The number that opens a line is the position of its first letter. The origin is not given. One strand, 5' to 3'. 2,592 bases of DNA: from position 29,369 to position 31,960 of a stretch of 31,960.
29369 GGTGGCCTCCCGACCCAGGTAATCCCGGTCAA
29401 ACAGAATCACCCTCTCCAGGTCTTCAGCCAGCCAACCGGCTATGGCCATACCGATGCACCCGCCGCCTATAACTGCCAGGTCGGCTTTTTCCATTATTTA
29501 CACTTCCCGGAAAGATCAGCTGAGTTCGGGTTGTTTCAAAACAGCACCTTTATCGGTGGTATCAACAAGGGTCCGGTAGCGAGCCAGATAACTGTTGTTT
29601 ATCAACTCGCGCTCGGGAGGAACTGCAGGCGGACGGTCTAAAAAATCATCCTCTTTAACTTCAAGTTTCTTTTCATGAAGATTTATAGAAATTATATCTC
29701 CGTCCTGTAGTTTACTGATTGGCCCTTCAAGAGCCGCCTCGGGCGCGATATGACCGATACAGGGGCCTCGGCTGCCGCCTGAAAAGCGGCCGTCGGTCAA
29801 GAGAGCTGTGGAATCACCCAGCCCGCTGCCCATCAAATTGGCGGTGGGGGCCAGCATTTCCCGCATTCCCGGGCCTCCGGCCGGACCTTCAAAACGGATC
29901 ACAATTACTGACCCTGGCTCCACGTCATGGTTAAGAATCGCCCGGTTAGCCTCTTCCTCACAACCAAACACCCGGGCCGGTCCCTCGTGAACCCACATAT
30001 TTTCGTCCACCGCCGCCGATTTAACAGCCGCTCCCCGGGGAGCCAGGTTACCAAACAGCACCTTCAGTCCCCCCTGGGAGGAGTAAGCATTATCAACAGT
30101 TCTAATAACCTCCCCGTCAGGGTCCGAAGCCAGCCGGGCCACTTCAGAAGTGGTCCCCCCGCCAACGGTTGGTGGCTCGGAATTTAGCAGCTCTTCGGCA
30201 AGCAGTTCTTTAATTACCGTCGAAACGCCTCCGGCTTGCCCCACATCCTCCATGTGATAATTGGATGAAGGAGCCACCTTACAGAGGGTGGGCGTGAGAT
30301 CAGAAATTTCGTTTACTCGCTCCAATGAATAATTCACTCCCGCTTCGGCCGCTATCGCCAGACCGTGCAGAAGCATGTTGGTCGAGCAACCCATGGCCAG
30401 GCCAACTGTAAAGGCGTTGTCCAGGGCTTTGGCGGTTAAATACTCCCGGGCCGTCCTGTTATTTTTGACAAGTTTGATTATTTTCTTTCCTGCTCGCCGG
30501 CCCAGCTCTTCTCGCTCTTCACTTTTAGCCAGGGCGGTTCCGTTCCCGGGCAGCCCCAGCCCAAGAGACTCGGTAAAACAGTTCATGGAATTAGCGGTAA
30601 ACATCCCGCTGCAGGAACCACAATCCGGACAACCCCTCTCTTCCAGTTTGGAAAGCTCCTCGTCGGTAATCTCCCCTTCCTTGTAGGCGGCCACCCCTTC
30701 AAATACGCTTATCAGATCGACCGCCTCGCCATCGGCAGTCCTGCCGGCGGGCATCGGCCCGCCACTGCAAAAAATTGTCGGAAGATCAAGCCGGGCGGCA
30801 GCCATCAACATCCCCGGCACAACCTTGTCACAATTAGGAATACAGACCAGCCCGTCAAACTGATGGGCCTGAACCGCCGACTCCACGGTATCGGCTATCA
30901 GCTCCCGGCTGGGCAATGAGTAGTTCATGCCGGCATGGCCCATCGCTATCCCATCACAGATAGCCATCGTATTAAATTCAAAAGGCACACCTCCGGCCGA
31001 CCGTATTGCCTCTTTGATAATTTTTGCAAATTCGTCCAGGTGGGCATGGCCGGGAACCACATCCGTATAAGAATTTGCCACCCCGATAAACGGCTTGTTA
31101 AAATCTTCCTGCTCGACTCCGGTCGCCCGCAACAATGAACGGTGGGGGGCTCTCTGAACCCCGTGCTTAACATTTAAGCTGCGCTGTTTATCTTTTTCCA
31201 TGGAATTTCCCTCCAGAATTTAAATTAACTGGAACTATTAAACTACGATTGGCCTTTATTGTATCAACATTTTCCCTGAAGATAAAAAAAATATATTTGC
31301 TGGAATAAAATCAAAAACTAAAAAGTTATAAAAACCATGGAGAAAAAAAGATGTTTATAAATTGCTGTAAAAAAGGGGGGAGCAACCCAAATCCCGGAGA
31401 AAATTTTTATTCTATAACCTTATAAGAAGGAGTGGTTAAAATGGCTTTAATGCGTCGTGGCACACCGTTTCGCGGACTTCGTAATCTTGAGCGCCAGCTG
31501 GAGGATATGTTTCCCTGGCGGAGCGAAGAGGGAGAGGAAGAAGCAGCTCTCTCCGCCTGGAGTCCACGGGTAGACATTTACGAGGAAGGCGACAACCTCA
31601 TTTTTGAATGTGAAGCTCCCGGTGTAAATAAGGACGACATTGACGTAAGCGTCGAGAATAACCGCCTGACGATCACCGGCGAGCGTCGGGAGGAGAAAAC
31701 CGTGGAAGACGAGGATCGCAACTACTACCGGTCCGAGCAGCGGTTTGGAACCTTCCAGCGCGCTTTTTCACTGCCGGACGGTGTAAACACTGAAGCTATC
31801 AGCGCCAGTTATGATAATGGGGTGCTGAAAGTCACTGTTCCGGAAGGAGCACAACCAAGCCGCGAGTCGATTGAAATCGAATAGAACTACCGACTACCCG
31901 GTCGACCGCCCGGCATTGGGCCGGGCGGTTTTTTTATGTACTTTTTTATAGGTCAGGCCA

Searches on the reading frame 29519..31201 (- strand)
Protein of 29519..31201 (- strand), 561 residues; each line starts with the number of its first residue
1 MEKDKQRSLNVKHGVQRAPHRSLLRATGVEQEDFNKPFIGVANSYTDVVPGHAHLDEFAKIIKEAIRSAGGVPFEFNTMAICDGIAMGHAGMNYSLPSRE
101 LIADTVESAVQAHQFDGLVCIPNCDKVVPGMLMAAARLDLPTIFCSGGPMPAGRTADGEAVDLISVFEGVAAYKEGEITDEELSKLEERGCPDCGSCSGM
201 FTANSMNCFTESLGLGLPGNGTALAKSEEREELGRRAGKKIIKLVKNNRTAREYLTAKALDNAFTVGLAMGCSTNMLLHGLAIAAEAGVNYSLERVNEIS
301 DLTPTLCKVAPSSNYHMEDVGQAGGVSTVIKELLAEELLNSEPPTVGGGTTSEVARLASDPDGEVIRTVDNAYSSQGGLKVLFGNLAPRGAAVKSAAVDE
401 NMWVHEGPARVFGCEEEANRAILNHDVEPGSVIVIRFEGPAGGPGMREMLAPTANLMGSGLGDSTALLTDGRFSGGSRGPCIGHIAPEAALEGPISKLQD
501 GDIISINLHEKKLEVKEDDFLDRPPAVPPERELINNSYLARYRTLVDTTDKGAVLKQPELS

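Call 23: search_protein_families(library=pfam, proteins=[window:29519-31201:-], max_evalue=0.001)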
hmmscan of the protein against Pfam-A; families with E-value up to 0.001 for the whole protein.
window:29519-31201:- (561 aa): 2 families
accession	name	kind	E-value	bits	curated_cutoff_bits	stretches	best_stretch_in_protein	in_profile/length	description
PF00920.27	ILVD_EDD_N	-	9.8e-129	429.5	27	1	36-353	1-315/316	Dihydroxy-acid/6-phosphogluconate dehydratase N-terminal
PF24877.1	ILV_EDD_C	-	2.6e-66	223.1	27.7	1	364-553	1-191/191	Dihydroxy-acid/6-phosphogluconate dehydratase C-terminal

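Call 54: find_homologous_proteins(query=window:29519-31201:-, max_evalue=1e-100)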
Query window:29519-31201:- (561 aa): 7999 proteins with E <= 1e-100 among 8000 candidates; the best 120 are listed.
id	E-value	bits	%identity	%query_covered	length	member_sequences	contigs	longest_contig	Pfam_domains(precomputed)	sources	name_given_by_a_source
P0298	0.0e+0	1263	100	100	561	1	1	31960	PF24877.2,PF00920.28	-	-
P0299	0.0e+0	1129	89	100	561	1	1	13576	PF24877.2,PF00920.28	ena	-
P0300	0.0e+0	1016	80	100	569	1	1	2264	PF24877.2,PF00920.28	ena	-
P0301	5.1e-296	1001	78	100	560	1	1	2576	PF24877.2,PF00920.28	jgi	jgi:dihydroxy-acid dehydratase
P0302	5.2e-294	994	77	100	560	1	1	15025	PF24877.2,PF00920.28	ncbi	-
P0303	6.3e-293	991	78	99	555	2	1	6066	PF24877.2,PF00920.28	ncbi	ncbi:MAG: dihydroxy-acid dehydratase [bacterium]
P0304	3.3e-262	889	72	98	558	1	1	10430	PF24877.2,PF00920.28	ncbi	-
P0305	8.2e-255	865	70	99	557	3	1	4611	PF24877.2,PF00920.28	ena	-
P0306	2.4e-250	850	69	99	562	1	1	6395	PF24877.2,PF00920.28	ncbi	-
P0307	1.2e-224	765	60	98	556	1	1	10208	PF24877.2,PF00920.28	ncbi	ncbi:MAG: dihydroxy-acid dehydratase [bacterium]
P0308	2.0e-220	751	61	99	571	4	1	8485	PF24877.2,PF00920.28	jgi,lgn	jgi:dihydroxy-acid dehydratase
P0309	5.5e-218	743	61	98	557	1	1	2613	PF24877.2,PF00920.28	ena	-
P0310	5.4e-217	740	61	98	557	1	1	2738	PF24877.2,PF00920.28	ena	-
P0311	7.5e-217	740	61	99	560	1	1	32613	PF24877.2,PF00920.28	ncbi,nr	ncbi:MAG: dihydroxy-acid dehydratase [Ktedonobacteraceae bacterium]|nr:dihydroxy-acid dehydratase [K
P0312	1.8e-216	738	60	99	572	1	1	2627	PF24877.2,PF00920.28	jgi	-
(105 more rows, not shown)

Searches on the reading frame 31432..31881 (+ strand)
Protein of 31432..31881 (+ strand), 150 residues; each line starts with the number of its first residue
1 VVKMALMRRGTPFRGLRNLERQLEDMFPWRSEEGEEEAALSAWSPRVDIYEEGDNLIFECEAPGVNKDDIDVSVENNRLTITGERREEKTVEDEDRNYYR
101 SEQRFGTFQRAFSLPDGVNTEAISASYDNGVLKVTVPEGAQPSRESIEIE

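Call 23: search_protein_families(library=pfam, proteins=[window:31432-31881:+], max_evalue=0.001)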
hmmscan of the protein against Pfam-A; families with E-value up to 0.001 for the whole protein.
window:31432-31881:+ (150 aa): 2 families
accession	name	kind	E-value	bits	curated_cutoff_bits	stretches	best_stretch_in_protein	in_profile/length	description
PF00011.27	HSP20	-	1.3e-23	83.5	20.8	1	49-149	2-101/102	Hsp20/alpha crystallin family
PF17886.7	ArsA_HSP20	-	2.2e-08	34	22.5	1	57-135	5-62/63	HSP20-like domain found in ArsA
